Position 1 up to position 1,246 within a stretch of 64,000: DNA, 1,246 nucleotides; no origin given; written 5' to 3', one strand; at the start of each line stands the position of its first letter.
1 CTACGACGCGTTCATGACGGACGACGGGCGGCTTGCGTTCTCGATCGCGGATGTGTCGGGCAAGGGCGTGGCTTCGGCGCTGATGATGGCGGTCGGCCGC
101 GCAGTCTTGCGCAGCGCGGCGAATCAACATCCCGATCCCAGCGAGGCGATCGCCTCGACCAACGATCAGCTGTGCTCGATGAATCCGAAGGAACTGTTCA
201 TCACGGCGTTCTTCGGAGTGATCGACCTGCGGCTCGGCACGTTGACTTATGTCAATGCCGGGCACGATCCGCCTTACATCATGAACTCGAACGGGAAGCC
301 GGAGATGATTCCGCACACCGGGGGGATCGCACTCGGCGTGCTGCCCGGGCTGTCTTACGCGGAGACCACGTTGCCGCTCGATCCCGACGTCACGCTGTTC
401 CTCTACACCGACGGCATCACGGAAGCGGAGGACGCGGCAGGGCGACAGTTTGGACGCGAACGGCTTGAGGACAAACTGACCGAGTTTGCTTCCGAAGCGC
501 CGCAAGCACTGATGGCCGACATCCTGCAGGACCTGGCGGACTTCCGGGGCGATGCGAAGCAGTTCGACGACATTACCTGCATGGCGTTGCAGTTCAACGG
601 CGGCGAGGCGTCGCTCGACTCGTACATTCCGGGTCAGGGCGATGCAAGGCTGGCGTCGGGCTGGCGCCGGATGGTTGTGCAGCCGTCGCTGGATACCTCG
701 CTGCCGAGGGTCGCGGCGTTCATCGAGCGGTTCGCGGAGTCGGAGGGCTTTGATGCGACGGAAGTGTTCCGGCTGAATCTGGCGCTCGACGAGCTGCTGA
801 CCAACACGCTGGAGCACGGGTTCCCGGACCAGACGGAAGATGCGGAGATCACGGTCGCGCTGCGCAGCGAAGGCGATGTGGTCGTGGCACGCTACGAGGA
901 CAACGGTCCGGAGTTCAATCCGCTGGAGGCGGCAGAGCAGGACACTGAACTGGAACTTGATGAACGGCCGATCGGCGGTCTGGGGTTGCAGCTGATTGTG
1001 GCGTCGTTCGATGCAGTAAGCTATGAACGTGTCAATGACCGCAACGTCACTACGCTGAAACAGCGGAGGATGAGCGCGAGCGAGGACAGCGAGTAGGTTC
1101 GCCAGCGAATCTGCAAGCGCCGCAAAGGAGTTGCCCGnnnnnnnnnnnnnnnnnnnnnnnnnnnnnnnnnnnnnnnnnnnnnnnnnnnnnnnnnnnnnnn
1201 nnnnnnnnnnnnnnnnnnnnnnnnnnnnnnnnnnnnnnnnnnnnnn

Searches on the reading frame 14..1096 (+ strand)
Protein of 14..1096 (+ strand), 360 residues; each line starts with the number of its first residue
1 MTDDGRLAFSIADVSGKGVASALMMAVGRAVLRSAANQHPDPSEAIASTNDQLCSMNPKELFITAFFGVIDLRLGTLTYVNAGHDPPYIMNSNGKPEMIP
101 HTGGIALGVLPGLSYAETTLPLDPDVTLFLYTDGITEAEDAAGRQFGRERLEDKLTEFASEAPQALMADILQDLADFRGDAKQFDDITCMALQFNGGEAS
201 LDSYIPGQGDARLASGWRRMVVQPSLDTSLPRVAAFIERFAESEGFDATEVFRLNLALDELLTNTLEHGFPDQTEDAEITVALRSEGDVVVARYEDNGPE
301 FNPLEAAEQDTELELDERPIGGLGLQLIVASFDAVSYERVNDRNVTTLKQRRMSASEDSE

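Call 13: search_protein_families(library=pfam, proteins=[window:14-1096:+])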
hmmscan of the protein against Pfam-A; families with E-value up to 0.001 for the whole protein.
window:14-1096:+ (360 aa): 3 families
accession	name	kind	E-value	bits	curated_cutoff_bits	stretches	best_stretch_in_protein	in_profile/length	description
PF07228.17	SpoIIE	-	7e-52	176.6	25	1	3-194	1-191/192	Stage II sporulation protein E (SpoIIE)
PF13581.12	HATPase_c_2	-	2.7e-21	76.3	27.4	1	225-348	3-125/127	Histidine kinase-like ATPase domain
PF02518.31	HATPase_c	-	6.5e-05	23.8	26.4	1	253-327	5-77/111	Histidine kinase-, DNA gyrase B-, and HSP90-like ATPase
